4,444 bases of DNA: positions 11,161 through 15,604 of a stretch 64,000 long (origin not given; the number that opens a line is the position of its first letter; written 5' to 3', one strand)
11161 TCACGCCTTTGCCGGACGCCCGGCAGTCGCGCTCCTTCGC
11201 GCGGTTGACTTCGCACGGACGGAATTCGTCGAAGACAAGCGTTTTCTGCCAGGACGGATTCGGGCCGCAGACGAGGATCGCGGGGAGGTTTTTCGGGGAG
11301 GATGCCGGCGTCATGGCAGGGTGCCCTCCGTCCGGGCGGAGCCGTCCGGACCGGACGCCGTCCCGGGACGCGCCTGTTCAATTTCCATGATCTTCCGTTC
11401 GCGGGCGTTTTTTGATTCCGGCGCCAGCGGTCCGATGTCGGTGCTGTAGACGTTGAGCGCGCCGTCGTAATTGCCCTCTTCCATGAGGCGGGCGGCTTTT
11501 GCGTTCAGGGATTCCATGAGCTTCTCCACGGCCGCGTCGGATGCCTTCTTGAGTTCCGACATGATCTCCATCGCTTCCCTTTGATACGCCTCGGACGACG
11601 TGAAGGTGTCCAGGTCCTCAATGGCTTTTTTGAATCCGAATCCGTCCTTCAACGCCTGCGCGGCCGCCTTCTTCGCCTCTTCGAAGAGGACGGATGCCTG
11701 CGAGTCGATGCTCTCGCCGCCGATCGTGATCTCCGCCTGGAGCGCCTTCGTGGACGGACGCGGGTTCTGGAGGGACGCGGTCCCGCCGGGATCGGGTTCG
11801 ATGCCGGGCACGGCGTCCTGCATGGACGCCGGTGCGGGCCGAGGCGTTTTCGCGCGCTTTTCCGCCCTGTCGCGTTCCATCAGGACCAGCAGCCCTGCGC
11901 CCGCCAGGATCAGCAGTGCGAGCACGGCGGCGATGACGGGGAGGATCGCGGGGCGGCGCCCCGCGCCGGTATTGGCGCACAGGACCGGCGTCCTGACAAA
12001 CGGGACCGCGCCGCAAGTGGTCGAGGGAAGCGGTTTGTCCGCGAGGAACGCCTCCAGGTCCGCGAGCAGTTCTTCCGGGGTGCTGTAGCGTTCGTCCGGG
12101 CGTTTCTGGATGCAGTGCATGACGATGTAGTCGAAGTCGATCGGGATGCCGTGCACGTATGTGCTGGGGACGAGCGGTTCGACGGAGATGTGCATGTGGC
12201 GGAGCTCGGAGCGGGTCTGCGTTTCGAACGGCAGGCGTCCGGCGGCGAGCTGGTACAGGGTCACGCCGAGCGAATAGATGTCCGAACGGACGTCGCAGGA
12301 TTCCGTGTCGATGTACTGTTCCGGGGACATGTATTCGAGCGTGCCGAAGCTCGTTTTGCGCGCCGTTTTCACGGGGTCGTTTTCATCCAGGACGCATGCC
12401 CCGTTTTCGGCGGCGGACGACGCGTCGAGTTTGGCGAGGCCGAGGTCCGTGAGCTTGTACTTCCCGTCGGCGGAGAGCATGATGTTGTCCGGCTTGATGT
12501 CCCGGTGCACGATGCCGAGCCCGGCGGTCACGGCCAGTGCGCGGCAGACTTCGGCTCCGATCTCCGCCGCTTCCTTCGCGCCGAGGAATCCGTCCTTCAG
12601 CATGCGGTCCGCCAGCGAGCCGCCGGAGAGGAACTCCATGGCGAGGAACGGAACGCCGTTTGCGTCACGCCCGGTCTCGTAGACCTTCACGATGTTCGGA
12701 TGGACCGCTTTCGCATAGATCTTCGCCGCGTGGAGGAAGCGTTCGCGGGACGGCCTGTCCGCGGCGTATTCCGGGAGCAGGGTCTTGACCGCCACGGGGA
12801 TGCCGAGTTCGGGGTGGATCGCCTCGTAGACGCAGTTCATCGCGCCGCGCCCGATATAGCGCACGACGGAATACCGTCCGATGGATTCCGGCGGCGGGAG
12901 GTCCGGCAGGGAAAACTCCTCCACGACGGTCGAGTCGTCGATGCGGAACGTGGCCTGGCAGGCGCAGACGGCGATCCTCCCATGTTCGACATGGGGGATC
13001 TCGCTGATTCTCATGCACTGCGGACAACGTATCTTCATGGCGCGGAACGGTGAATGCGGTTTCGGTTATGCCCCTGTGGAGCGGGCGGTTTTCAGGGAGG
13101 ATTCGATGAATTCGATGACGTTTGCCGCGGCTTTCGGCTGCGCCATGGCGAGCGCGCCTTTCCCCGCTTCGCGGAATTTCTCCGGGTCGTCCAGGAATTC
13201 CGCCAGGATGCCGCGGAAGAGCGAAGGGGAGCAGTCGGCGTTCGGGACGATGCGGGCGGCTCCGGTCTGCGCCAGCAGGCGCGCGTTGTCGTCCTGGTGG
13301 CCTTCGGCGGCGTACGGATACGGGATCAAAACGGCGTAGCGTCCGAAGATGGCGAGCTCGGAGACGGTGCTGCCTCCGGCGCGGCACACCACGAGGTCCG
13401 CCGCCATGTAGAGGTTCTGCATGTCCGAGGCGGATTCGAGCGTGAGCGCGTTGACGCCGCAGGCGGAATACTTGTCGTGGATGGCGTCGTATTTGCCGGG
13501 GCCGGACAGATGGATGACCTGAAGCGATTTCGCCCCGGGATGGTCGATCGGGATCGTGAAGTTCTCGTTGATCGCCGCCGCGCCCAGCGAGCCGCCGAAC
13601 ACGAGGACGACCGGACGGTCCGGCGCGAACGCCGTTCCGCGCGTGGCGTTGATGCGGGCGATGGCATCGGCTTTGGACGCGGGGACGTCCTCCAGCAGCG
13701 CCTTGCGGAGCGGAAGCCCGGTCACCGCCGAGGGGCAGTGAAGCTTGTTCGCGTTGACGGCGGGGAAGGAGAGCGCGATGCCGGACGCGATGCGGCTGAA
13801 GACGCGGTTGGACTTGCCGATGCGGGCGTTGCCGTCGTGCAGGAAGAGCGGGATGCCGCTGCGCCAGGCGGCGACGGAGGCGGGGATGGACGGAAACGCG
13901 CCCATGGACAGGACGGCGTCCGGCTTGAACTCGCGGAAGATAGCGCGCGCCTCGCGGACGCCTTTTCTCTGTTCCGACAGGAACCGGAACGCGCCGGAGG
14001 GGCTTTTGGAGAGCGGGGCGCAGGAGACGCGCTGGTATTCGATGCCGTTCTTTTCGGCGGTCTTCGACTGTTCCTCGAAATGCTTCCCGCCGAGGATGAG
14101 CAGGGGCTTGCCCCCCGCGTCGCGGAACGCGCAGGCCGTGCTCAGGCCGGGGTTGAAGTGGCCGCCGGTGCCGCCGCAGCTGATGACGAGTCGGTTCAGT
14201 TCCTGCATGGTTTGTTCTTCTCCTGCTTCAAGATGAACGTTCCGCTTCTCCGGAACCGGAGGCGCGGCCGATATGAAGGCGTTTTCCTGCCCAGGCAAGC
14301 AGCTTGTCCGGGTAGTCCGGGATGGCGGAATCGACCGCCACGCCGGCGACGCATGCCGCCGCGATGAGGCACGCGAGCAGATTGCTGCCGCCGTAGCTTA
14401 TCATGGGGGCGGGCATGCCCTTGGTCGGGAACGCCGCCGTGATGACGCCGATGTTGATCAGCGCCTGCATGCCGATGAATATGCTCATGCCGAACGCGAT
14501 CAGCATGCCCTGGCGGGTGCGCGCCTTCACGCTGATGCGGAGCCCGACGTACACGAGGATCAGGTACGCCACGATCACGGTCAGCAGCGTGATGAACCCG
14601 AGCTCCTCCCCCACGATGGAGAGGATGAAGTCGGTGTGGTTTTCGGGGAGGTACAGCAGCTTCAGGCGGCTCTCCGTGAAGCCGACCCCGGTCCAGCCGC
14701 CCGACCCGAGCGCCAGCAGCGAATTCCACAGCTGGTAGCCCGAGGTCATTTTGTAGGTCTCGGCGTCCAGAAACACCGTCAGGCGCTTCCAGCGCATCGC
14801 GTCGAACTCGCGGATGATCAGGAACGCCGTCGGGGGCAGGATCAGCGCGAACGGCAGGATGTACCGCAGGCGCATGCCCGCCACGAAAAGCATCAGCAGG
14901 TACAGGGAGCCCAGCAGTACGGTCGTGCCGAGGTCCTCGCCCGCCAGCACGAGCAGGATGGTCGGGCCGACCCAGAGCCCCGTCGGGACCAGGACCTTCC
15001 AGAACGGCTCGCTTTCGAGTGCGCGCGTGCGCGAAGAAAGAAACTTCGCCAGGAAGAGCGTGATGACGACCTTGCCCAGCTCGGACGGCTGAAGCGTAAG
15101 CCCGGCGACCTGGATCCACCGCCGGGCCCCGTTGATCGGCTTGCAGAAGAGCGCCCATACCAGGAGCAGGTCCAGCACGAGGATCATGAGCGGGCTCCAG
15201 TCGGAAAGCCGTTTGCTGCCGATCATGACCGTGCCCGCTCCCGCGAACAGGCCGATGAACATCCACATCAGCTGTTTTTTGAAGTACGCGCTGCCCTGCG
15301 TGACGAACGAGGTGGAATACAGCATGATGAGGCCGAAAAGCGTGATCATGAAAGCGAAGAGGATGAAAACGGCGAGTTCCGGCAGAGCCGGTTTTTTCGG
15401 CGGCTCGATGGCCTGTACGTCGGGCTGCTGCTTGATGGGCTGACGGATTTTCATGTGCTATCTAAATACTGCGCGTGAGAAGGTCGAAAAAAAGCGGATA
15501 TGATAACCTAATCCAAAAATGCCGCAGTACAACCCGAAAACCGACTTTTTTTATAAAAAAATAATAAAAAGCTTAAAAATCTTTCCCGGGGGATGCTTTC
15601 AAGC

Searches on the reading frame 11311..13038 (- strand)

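Call 69: search_protein_families(library=pfam, proteins=[window:11311-13038:-], max_evalue=0.00001)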
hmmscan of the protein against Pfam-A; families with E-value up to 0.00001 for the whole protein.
window:11311-13038:- (575 aa): 3 families
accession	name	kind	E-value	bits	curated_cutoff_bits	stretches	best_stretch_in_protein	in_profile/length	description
PF00069.31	Pkinase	-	2.4e-42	145.6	31.7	1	56-322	1-256/263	Protein kinase domain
PF07714.23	PK_Tyr_Ser-Thr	-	2.3e-27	96.4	23.1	1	59-319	4-250/258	Protein tyrosine and serine/threonine kinase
PF01636.29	APH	-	8.8e-07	29.4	23.2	0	61-169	4-105/239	Phosphotransferase enzyme family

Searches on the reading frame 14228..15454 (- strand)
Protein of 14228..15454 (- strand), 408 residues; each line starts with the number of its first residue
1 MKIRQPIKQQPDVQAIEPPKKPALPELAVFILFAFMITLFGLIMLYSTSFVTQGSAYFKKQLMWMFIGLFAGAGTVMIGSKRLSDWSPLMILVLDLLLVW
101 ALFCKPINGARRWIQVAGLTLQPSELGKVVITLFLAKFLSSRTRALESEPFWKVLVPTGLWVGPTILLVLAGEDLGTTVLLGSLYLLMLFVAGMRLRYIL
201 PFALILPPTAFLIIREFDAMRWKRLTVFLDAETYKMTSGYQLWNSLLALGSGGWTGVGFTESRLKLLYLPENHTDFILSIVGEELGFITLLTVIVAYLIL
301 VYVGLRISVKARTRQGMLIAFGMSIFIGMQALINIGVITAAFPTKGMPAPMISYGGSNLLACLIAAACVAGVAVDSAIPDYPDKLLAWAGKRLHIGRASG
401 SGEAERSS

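Call 69: search_protein_families(library=pfam, proteins=[window:14228-15454:-], max_evalue=0.00001)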
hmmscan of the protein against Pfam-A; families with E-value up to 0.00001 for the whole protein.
window:14228-15454:- (408 aa): 1 family
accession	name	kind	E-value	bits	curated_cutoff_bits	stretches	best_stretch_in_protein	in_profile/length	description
PF01098.24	FTSW_RODA_SPOVE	-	2.1e-80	270.9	26.4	1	29-374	3-352/356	Cell cycle protein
